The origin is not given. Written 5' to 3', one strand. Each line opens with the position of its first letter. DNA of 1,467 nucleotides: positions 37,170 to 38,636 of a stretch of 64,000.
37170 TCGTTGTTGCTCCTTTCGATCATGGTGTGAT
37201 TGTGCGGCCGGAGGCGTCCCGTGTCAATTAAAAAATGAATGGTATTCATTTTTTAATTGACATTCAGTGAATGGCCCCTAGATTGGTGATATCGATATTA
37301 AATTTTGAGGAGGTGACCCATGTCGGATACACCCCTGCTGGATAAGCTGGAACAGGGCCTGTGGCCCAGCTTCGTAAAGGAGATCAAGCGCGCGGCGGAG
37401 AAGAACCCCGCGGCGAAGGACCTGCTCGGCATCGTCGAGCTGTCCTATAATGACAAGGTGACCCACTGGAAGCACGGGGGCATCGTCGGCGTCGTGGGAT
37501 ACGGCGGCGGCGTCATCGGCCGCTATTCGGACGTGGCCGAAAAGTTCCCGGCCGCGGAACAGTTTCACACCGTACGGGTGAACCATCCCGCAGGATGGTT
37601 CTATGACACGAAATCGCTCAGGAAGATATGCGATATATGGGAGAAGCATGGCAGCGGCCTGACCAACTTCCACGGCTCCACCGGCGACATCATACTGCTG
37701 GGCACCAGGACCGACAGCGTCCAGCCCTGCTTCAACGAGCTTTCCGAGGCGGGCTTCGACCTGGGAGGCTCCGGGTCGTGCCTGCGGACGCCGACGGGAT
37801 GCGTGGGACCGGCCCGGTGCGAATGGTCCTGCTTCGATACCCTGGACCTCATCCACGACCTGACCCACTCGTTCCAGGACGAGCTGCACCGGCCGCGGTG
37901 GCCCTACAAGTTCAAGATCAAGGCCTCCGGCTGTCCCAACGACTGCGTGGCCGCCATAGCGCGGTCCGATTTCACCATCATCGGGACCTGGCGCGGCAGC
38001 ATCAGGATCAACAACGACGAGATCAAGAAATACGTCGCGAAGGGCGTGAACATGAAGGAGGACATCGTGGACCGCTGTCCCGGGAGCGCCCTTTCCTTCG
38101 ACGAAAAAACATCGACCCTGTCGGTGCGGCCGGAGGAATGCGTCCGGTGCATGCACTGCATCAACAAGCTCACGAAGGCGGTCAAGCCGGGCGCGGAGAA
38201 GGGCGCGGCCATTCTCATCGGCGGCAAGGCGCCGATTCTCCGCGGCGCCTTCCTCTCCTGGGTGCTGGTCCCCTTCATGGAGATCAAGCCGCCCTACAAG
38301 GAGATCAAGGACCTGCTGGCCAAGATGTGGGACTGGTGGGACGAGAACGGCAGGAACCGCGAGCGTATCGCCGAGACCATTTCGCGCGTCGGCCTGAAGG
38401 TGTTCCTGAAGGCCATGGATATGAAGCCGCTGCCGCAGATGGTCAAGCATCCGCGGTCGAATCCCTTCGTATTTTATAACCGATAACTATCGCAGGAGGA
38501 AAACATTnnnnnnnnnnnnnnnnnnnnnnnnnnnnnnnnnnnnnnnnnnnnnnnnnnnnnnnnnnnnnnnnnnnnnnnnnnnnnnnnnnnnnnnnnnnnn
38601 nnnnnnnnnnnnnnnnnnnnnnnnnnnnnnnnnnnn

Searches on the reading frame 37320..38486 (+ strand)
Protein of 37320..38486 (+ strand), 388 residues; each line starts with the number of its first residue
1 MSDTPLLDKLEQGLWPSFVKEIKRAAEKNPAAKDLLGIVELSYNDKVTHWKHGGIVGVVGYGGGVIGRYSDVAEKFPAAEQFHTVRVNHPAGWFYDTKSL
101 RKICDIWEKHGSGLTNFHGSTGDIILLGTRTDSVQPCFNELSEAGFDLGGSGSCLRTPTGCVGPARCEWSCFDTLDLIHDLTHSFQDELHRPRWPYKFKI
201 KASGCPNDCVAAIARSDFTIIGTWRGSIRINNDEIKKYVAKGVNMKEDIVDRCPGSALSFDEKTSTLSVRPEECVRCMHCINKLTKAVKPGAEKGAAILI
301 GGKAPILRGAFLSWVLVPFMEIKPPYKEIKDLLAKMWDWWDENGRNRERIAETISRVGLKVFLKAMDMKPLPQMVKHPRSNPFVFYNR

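Call 7: search_protein_families(library=pfam, proteins=[window:37320-38486:+])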
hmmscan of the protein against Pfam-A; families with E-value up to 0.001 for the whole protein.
window:37320-38486:+ (388 aa): 2 families
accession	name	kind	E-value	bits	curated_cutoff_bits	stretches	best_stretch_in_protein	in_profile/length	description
PF01077.27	NIR_SIR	-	1.2e-38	132.5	27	1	151-368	1-151/158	Nitrite and sulphite reductase 4Fe-4S domain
PF03460.22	NIR_SIR_ferr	-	2.9e-09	37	24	1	80-143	7-68/69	Nitrite/Sulfite reductase ferredoxin-like half domain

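Call 17: find_encoding_contigs(protein=window:37320-38486:+, flank=3000, max_places=10)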
Protein window:37320-38486:+ (388 aa): 4 contigs read that carry it; 3 places shown.
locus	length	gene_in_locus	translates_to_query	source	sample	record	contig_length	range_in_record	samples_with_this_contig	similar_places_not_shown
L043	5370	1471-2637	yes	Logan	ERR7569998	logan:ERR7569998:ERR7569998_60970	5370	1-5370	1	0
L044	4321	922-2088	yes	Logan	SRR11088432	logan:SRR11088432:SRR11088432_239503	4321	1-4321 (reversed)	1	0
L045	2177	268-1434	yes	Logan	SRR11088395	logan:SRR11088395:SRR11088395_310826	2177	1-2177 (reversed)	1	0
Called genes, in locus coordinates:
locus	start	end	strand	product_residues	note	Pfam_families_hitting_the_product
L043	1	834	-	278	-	?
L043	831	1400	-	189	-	-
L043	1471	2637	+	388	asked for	PF03460:NIR_SIR_ferr, PF01077:NIR_SIR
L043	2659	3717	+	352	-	PF03460:NIR_SIR_ferr, PF01077:NIR_SIR, PF00037:Fer4 (weak)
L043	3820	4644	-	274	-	PF00795:CN_hydrolase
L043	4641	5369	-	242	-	?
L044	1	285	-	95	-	?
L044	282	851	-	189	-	-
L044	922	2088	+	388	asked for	PF03460:NIR_SIR_ferr, PF01077:NIR_SIR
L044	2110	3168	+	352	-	PF03460:NIR_SIR_ferr, PF01077:NIR_SIR, PF00037:Fer4 (weak)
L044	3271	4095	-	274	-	PF00795:CN_hydrolase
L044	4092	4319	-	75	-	?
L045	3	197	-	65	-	?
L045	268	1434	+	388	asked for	PF03460:NIR_SIR_ferr, PF01077:NIR_SIR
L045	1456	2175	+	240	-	?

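Call 18: find_homologous_proteins(query=window:37320-38486:+, max_evalue=1e-50)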
Query window:37320-38486:+ (388 aa): 7982 proteins with E <= 1e-50 among 8000 candidates; the best 120 are listed.
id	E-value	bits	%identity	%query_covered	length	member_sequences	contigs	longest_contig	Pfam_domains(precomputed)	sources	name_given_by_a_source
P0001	2.3e-266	902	96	100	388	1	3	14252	PF01077.28,PF03460.23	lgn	-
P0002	2.3e-264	895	95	100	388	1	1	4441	PF01077.28,PF03460.23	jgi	-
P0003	6.9e-257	870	93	100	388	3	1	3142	PF01077.28,PF03460.23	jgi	jgi:sulfite reductase alpha subunit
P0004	3.5e-253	858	91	100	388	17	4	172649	PF01077.28,PF03460.23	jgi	-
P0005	2.2e-248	842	90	100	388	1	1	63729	PF01077.28,PF03460.23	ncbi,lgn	-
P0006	2.9e-235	799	84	99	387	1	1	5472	PF01077.28,PF03460.23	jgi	jgi:dissimilatory sulfite reductase alpha subunit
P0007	1.9e-234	796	84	100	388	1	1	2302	PF01077.28,PF03460.23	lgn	-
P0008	6.6e-233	791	84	99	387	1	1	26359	PF01077.28,PF03460.23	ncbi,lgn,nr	ncbi:MAG: dissimilatory-type sulfite reductase subunit alpha [Spirochaetes bacterium]|nr:dissimilato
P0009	1.3e-230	784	83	99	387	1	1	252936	PF01077.28,PF03460.23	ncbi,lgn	-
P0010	1.4e-225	767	80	99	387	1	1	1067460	PF01077.28,PF03460.23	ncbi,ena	-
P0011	2.1e-225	767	80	99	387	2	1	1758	PF01077.28,PF03460.23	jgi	jgi:sulfite reductase alpha subunit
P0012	2.6e-223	760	79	99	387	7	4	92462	PF01077.28,PF03460.23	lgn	-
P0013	8.5e-222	755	79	99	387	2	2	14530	PF01077.28,PF03460.23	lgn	-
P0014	4.1e-221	752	78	99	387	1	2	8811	PF01077.28,PF03460.23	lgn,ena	-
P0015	6.7e-221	752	78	100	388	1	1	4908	PF01077.28,PF03460.23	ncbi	-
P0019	1.8e-219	747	77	100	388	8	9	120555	PF01077.28,PF03460.23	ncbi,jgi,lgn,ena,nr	ncbi:MAG: dissimilatory-type sulfite reductase subunit alpha [Spirochaetes bacterium]|nr:dissimilato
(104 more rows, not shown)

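Call 44: find_encoding_contigs(protein=P0009, flank=6000, max_places=2)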
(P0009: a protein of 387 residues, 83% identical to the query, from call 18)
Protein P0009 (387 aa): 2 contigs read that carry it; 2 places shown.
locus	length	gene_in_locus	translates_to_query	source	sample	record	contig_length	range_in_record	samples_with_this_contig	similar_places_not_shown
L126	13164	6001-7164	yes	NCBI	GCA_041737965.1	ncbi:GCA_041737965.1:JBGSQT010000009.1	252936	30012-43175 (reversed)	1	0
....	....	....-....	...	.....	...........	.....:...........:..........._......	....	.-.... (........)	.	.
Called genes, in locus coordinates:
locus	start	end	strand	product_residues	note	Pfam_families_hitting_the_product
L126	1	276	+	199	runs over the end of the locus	PF02085:Cytochrom_CIII, PF14522:Cytochrome_C7 (faint), PF02085:Cytochrom_CIII (weak)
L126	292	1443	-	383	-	PF03916:NrfD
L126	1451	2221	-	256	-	PF13237:Fer4_10 (weak), PF13247:Fer4_11, PF12838:Fer4_7 (weak), PF13187:Fer4_9 (weak), PF00037:Fer4 (weak), PF12837:Fer4_6 (weak), PF13247:Fer4_11 (weak)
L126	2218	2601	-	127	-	-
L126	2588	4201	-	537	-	PF13187:Fer4_9 (faint), PF13183:Fer4_8, PF13237:Fer4_10 (faint), PF13534:Fer4_17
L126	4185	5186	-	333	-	PF02665:Nitrate_red_gam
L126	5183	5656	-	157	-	-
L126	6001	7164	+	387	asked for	PF03460:NIR_SIR_ferr, PF01077:NIR_SIR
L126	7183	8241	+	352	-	PF03460:NIR_SIR_ferr, PF01077:NIR_SIR, PF12838:Fer4_7 (weak), PF00037:Fer4 (weak)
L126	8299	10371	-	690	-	PF00654:Voltage_CLC, PF00571:CBS (weak), PF02080:TrkA_C (weak)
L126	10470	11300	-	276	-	PF00795:CN_hydrolase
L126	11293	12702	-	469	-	PF01656:CbiA, PF13500:AAA_26, PF07685:GATase_3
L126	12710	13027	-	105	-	PF04358:DsrC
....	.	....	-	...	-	?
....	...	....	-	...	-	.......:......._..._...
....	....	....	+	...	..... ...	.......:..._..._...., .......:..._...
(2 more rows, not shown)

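Call 45: find_encoding_contigs(protein=P0010, flank=6000, max_places=2)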
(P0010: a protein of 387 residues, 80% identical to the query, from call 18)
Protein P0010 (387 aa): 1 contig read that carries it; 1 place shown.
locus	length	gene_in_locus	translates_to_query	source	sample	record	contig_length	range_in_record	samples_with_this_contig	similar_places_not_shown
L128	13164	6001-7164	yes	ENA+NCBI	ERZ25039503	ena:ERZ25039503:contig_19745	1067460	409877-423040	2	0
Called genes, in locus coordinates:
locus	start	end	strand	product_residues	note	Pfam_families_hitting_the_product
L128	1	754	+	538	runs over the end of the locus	PF13187:Fer4_9 (faint), PF13237:Fer4_10 (faint), PF13183:Fer4_8, PF13534:Fer4_17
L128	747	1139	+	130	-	-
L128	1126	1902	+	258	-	PF13237:Fer4_10 (faint), PF12838:Fer4_7 (weak), PF13187:Fer4_9 (weak), PF13247:Fer4_11, PF00037:Fer4 (weak), PF12837:Fer4_6 (weak), PF13187:Fer4_9 (weak), PF13247:Fer4_11, +4 more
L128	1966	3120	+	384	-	PF03916:NrfD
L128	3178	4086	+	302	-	PF02665:Nitrate_red_gam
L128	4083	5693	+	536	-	PF13183:Fer4_8, PF13237:Fer4_10 (faint), PF13534:Fer4_17 (weak), PF02754:CCG (weak)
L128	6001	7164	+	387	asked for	PF03460:NIR_SIR_ferr, PF01077:NIR_SIR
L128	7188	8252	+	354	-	PF03460:NIR_SIR_ferr, PF01077:NIR_SIR, PF12838:Fer4_7 (weak)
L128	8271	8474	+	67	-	-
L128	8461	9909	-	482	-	PF01656:CbiA, PF13500:AAA_26 (faint), PF07685:GATase_3, PF01174:SNO (weak)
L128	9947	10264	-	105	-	PF04358:DsrC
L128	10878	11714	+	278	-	PF12849:PBP_like_2, PF13531:SBP_bac_11, PF12727:PBP_like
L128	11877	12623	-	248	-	PF27246:MJ1433_N, PF27232:MJ1433_C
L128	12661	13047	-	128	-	PF02195:ParB_N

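Call 46: find_encoding_contigs(protein=P0019, flank=6000, max_places=2)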
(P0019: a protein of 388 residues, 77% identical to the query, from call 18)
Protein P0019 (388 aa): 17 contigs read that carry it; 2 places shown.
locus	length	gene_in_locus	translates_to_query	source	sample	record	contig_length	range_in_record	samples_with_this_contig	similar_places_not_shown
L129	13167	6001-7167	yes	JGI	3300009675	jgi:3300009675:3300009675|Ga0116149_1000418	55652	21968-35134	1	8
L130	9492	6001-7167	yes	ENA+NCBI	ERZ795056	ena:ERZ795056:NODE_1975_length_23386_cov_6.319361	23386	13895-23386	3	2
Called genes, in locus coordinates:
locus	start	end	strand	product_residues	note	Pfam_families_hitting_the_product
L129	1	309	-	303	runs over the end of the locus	PF02665:Nitrate_red_gam (weak)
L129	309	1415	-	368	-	PF03916:NrfD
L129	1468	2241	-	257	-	PF13237:Fer4_10 (weak), PF13247:Fer4_11, PF13187:Fer4_9 (weak), PF00037:Fer4 (weak), PF12837:Fer4_6 (weak), PF12838:Fer4_7 (weak), PF13187:Fer4_9 (weak), PF13247:Fer4_11 (weak), +2 more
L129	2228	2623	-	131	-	-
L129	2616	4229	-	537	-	PF12838:Fer4_7 (faint), PF13183:Fer4_8, PF13237:Fer4_10 (faint), PF13534:Fer4_17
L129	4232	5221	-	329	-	PF02665:Nitrate_red_gam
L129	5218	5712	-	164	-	PF14361:RsbRD_N (weak)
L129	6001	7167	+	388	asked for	PF03460:NIR_SIR_ferr, PF01077:NIR_SIR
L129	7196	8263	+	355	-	PF03460:NIR_SIR_ferr, PF01077:NIR_SIR, PF12838:Fer4_7 (weak)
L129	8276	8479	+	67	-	PF13412:HTH_24 (weak)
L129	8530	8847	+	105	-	PF04358:DsrC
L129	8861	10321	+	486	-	PF01656:CbiA, PF13500:AAA_26 (weak), PF07685:GATase_3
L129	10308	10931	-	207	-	PF00440:TetR_N, PF13305:TetR_C_33 (weak)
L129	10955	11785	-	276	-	PF23441:SDR, PF00106:adh_short, PF08659:KR, PF13561:adh_short_C2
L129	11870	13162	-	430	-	PF00083:Sugar_tr, PF03137:OATP (faint), PF07690:MFS_1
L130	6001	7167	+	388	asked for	PF03460:NIR_SIR_ferr, PF01077:NIR_SIR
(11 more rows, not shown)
